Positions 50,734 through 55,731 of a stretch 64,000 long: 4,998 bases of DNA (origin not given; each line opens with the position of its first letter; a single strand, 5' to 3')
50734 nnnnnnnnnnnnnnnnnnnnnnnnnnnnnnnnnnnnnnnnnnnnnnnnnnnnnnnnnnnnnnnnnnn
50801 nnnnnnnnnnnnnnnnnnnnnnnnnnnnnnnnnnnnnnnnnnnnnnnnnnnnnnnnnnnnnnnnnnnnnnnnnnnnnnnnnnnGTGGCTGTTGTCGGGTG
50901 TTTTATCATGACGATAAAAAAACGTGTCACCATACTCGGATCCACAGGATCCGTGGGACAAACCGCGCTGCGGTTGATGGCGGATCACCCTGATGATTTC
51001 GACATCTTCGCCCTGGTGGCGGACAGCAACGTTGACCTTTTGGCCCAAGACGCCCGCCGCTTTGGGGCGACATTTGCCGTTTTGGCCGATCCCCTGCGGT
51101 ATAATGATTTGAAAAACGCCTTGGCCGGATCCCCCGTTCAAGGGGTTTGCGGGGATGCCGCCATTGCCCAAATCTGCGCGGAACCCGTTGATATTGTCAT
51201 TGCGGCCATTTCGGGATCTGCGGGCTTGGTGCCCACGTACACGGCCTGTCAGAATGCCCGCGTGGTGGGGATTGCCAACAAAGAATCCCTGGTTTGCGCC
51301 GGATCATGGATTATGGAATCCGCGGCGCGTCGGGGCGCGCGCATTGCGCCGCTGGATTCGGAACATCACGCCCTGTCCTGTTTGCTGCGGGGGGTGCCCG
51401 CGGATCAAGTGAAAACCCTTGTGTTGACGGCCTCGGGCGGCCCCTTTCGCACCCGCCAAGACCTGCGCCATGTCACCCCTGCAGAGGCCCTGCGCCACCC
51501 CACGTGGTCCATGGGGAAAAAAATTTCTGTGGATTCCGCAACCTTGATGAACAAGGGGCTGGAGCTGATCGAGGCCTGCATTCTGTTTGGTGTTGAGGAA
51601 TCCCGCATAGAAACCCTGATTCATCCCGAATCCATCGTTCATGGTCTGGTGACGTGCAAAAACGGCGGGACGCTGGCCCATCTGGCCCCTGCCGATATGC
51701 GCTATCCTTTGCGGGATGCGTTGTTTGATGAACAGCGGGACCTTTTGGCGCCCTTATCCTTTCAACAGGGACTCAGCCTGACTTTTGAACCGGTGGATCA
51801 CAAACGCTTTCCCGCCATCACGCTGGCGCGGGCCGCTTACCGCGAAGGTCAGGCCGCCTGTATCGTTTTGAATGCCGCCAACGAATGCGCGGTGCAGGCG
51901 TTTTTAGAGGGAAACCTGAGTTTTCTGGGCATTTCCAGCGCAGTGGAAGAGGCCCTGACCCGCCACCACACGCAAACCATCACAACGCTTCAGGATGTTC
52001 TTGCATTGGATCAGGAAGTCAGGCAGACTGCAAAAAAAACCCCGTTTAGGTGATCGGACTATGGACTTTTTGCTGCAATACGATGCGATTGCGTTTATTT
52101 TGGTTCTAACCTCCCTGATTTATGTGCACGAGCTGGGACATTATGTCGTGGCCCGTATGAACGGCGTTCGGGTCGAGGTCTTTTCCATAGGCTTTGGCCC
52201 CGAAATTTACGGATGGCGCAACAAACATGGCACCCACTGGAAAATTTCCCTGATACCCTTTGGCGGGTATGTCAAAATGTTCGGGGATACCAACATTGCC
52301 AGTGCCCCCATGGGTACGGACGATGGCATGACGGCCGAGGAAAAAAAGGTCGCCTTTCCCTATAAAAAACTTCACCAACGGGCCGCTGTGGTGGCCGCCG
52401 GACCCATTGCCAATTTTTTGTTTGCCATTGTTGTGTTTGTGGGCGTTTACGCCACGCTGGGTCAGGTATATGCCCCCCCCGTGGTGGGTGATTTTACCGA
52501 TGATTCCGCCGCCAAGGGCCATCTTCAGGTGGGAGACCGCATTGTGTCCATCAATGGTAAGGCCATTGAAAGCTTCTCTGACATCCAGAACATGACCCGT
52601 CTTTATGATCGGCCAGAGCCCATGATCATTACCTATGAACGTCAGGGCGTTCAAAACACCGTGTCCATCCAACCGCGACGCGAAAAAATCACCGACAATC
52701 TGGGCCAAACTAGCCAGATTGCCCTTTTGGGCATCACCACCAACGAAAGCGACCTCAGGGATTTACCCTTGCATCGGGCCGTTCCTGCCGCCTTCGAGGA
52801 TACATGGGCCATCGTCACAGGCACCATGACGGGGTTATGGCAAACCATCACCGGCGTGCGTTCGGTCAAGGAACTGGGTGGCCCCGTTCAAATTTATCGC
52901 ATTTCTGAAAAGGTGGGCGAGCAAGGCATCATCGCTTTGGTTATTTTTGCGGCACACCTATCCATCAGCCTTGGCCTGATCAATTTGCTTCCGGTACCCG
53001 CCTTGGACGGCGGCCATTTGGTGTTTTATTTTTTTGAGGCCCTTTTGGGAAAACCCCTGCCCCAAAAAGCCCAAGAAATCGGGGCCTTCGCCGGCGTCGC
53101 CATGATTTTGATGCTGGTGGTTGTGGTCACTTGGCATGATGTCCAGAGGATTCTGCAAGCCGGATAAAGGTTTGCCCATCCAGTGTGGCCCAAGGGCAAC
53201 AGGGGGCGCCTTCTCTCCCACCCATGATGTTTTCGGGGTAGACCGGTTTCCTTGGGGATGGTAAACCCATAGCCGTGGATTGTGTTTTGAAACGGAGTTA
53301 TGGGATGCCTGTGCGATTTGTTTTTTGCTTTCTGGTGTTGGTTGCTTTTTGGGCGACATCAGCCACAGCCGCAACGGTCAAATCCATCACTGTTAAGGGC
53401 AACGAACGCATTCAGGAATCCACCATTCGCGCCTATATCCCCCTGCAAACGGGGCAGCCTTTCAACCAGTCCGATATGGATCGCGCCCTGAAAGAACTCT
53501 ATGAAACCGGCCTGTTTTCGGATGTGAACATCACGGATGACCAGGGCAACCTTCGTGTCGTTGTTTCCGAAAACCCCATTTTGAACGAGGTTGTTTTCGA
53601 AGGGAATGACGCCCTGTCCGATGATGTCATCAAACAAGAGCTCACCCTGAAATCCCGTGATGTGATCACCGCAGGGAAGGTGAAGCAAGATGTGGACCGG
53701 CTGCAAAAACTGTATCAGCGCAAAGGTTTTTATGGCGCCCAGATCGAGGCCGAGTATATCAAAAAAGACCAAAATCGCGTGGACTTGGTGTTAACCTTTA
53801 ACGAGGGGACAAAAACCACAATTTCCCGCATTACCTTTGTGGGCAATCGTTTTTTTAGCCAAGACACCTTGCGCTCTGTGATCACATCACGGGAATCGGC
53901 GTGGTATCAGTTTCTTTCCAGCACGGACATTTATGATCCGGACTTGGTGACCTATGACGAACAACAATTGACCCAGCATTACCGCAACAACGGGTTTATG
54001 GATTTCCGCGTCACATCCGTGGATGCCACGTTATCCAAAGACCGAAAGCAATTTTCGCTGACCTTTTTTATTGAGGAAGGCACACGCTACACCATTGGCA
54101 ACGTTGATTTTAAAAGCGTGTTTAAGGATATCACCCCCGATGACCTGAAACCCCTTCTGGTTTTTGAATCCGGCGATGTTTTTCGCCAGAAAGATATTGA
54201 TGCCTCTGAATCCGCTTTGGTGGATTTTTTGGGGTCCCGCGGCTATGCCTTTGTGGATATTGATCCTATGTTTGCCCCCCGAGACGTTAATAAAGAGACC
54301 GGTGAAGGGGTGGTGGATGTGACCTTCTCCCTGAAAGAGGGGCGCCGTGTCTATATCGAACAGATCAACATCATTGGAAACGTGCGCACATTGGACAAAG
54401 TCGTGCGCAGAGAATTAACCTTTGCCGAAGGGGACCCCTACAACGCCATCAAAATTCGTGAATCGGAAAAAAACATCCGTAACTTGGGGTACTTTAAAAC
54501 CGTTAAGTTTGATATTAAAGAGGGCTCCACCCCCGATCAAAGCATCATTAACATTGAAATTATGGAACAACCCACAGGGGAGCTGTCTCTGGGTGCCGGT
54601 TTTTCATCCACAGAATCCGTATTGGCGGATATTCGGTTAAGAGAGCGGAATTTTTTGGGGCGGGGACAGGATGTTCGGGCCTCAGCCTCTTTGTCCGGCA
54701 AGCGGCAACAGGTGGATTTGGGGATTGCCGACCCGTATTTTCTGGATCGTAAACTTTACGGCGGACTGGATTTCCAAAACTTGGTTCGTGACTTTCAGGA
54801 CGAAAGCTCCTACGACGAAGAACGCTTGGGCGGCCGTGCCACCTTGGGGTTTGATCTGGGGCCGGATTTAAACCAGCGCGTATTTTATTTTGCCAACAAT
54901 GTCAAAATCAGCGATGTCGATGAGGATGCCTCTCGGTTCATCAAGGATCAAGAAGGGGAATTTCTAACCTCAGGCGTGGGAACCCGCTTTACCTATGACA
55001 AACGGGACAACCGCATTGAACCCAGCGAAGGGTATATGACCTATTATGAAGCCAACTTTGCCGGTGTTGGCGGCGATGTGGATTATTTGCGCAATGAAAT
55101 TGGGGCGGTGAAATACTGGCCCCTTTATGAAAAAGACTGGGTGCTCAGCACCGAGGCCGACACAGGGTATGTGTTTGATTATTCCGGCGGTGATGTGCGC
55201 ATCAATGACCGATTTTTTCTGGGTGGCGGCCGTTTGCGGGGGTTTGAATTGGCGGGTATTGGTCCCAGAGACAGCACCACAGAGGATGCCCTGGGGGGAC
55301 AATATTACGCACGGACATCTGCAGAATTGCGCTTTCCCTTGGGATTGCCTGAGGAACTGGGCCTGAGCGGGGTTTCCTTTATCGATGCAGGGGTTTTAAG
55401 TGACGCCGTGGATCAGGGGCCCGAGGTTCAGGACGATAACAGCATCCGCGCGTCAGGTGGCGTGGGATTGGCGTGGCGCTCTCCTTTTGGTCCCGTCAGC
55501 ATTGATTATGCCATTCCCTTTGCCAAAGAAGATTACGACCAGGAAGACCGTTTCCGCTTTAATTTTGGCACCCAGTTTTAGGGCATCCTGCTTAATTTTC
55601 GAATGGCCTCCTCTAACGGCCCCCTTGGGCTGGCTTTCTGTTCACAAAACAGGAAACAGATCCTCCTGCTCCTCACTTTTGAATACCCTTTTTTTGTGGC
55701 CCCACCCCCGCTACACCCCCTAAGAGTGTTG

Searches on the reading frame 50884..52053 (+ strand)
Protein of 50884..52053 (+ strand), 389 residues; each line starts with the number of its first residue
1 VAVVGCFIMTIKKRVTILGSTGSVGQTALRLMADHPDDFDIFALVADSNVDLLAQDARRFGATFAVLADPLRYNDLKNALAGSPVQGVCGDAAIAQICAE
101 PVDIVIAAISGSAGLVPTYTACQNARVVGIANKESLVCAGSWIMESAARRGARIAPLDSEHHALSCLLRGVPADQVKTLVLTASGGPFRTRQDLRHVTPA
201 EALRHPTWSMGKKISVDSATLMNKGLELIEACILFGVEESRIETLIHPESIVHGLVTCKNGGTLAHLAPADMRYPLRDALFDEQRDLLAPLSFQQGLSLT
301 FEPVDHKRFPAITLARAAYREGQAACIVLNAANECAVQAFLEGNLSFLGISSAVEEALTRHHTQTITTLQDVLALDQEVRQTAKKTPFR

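Call 38: search_protein_families(library=pfam, proteins=[window:50884-52053:+], max_evalue=0.00001)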
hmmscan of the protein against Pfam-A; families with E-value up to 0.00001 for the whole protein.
window:50884-52053:+ (389 aa): 3 families
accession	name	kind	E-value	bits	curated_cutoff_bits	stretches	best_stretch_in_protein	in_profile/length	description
PF02670.22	DXP_reductoisom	-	8.7e-35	120.7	21.7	1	15-140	1-129/129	1-deoxy-D-xylulose 5-phosphate reductoisomerase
PF08436.17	DXP_redisom_C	-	7.1e-33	113.1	26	1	154-235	1-84/84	1-deoxy-D-xylulose 5-phosphate reductoisomerase C-terminal domain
PF13288.12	DXPR_C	-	2.5e-32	112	27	1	267-381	1-114/115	DXP reductoisomerase C-terminal domain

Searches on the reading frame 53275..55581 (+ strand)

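Call 38: search_protein_families(library=pfam, proteins=[window:53275-55581:+], max_evalue=0.00001)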
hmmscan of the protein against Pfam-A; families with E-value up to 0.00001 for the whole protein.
window:53275-55581:+ (768 aa): 4 families
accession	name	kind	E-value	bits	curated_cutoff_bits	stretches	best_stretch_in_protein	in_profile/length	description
PF01103.29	Omp85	-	2.5e-71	241.3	24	1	459-768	1-325/325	Omp85 superfamily domain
PF07244.20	POTRA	-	5.4e-70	232.5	21.3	5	102-178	2-79/79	Surface antigen variable number repeat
PF08479.16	POTRA_2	-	1.6e-08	34.7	24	0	103-156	3-56/76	POTRA domain, ShlB-type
PF08478.15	POTRA_1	-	2.1e-07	31.6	23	0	34-71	2-39/69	POTRA domain, FtsQ-type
